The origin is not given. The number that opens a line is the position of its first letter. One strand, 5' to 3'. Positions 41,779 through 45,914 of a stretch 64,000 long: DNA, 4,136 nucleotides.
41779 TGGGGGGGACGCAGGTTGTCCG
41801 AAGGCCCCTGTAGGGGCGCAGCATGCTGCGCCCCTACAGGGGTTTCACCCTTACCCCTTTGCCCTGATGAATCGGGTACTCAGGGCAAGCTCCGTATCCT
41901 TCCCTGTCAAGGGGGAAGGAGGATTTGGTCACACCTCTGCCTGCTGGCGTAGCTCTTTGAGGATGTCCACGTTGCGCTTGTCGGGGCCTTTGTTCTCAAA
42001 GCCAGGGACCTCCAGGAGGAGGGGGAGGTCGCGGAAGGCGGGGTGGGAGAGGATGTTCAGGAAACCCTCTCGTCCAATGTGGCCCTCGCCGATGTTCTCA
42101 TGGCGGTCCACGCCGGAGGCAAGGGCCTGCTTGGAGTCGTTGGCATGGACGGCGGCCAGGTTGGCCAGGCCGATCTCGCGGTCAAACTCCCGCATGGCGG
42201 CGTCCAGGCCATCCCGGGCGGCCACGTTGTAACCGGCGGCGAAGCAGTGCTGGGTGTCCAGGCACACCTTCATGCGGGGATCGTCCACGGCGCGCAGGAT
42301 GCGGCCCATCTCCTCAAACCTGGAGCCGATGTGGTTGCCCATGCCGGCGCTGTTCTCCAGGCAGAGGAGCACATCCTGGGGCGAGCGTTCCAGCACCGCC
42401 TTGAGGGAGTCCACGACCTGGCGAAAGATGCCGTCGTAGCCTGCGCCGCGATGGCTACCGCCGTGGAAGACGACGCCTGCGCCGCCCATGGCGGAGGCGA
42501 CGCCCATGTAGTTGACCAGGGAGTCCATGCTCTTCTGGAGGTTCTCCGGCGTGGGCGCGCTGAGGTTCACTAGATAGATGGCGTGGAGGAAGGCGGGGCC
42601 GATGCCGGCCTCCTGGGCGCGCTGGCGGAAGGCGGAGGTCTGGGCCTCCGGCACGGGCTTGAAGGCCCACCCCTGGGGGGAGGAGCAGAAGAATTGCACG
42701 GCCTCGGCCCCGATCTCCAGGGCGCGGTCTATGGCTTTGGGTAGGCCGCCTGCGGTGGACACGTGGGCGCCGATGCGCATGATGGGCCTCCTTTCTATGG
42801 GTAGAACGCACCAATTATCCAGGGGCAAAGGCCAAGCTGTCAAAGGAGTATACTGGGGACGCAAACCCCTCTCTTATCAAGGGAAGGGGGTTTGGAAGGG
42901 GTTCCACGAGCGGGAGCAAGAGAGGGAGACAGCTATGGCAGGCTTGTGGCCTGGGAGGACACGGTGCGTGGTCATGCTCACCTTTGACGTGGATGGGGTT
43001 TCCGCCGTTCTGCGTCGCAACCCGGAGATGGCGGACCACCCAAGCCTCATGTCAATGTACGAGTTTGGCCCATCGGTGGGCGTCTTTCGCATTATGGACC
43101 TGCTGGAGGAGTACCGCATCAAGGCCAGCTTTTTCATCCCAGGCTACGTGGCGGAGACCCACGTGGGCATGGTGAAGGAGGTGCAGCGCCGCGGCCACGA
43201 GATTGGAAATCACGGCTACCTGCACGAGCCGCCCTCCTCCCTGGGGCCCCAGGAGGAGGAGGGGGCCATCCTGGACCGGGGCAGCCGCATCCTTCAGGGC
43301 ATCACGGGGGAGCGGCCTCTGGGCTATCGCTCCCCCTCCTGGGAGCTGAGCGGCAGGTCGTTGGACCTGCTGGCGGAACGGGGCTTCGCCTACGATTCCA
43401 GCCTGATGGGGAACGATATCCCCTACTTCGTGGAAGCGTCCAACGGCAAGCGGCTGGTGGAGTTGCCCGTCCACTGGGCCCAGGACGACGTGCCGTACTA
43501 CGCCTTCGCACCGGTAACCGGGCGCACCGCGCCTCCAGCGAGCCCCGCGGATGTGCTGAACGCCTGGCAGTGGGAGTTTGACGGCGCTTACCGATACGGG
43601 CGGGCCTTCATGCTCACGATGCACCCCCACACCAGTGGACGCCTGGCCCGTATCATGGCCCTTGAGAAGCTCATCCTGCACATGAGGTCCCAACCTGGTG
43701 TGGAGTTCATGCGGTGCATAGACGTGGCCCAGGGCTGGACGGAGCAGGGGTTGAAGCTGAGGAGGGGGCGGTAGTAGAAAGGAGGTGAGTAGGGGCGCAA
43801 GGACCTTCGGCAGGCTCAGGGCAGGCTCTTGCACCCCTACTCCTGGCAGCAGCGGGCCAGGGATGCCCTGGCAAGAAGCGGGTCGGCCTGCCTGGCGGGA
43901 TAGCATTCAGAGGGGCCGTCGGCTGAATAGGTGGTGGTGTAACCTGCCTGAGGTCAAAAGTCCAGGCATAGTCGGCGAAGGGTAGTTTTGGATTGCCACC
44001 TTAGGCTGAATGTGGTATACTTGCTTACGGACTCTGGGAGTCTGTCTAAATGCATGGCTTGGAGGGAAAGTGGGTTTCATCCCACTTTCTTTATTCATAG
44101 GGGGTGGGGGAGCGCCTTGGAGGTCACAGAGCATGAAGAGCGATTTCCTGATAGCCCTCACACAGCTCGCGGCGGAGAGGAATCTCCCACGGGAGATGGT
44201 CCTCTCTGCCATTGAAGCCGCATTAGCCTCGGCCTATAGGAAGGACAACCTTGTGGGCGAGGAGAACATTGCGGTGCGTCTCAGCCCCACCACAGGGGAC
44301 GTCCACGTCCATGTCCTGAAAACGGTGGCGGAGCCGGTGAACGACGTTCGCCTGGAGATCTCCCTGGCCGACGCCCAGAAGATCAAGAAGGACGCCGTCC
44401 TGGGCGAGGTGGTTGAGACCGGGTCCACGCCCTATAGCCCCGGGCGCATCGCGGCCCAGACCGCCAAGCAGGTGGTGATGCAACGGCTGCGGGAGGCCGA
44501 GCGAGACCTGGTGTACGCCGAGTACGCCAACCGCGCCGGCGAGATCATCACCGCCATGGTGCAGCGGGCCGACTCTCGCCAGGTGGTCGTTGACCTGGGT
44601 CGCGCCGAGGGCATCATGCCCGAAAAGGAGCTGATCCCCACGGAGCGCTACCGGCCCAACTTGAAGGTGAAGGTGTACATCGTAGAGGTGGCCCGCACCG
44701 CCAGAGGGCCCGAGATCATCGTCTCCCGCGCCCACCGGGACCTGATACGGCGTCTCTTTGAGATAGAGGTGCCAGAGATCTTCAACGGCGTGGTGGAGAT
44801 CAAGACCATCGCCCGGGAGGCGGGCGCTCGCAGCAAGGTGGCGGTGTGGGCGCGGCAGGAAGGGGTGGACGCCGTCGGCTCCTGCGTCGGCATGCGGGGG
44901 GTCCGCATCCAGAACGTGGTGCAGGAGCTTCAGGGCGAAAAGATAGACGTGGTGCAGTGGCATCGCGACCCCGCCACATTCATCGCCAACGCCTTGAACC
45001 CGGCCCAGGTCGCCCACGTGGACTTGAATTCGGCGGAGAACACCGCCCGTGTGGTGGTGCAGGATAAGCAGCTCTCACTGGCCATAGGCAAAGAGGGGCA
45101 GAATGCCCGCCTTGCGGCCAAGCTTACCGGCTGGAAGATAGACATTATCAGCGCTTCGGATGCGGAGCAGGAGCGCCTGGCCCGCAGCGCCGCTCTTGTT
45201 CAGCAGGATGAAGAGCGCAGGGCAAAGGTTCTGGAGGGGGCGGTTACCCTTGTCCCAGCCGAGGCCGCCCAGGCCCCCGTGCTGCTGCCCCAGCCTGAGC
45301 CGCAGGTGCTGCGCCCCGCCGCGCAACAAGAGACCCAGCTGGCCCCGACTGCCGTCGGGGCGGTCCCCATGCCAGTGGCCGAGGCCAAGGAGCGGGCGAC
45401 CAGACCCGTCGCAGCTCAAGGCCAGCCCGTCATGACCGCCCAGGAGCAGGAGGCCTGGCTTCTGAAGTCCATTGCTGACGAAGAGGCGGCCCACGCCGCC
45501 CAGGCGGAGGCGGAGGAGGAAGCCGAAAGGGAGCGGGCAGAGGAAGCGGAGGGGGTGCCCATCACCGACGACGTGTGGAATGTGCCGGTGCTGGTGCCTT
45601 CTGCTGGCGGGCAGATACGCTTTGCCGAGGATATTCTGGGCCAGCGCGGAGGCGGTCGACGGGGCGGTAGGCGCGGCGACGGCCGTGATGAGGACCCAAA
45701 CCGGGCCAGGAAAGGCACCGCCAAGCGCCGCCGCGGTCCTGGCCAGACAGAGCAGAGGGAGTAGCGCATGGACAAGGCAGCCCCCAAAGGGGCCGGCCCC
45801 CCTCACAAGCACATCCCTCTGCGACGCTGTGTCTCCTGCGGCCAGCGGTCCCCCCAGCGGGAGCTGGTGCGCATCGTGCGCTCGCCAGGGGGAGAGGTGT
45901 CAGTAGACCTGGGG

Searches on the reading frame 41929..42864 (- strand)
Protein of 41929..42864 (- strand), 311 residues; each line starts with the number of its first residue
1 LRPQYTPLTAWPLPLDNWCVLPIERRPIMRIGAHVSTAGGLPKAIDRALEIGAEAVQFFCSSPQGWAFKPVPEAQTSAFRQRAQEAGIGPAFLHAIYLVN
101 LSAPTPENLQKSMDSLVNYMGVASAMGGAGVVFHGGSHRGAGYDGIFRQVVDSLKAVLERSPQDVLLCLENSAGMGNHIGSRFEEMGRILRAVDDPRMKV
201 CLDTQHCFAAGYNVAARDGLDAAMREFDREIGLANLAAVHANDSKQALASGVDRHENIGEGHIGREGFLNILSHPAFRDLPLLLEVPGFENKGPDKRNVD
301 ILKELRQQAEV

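Call 27: search_protein_families(library=pfam, proteins=[window:41929-42864:-], max_evalue=0.001)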
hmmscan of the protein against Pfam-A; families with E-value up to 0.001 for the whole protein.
window:41929-42864:- (311 aa): 1 family
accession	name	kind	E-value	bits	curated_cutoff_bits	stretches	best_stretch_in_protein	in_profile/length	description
PF01261.30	AP_endonuc_2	-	1.2e-48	166.4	31.1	1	45-298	1-242/249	Xylose isomerase-like TIM barrel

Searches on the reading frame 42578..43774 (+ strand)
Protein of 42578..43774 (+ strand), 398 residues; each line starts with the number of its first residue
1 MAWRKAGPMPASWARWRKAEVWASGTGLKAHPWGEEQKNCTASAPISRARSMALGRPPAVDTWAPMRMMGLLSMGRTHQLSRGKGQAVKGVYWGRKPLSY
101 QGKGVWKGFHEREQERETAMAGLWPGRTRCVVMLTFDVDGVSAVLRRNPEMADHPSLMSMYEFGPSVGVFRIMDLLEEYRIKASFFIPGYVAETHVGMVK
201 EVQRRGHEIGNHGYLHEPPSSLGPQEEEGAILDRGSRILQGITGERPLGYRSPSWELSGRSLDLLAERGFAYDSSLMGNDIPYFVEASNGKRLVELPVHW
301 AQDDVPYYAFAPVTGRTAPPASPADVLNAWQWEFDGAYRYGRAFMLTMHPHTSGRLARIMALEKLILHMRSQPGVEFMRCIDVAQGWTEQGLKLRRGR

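Call 27: search_protein_families(library=pfam, proteins=[window:42578-43774:+], max_evalue=0.001)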
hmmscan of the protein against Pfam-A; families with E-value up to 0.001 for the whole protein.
window:42578-43774:+ (398 aa): 2 families
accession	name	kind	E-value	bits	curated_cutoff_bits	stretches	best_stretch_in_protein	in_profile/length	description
PF01522.26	Polysacc_deac_1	-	4.8e-17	62.5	23.1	1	155-271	7-122/124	Polysaccharide deacetylase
PF10096.14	DUF2334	-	6.9e-05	23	26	1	171-272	20-142/203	Uncharacterized protein conserved in bacteria (DUF2334)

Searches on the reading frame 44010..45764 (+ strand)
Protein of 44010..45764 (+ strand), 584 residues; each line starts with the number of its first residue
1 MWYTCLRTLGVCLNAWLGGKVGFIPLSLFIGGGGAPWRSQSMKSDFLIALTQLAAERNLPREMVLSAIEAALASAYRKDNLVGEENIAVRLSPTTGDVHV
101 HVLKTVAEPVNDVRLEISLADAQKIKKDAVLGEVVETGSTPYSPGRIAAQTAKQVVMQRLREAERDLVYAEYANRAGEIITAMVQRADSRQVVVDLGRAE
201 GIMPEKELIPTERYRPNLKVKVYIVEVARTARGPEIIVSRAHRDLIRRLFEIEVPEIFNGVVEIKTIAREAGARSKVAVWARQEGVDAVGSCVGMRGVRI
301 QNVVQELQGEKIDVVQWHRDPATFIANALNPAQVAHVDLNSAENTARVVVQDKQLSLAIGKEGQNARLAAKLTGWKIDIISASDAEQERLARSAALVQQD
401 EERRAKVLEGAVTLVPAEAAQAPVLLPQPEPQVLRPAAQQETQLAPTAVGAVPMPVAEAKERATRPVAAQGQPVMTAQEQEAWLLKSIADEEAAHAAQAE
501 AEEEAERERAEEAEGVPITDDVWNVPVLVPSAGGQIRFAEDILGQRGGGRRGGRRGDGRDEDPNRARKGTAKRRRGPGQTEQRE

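Call 27: search_protein_families(library=pfam, proteins=[window:44010-45764:+], max_evalue=0.001)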
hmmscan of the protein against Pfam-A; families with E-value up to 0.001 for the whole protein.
window:44010-45764:+ (584 aa): 5 families
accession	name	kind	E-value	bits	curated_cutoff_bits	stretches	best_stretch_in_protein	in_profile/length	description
PF08529.16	NusA_N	-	4.9e-32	111.1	23.8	1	45-166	1-119/119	NusA N-terminal domain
PF13184.12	KH_5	-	4.5e-30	104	27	1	271-338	1-68/69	NusA-like KH domain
PF00575.29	S1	-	8.4e-05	23.3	22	1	176-234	4-69/74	S1 RNA binding domain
PF23095.1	KH_NusA_C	-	0.00016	22.1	34.2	0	348-380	3-35/59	Transcription termination/antitermination protein NusA, KH domain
PF07650.23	KH_2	-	0.00071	19.8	22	0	324-378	5-59/78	KH domain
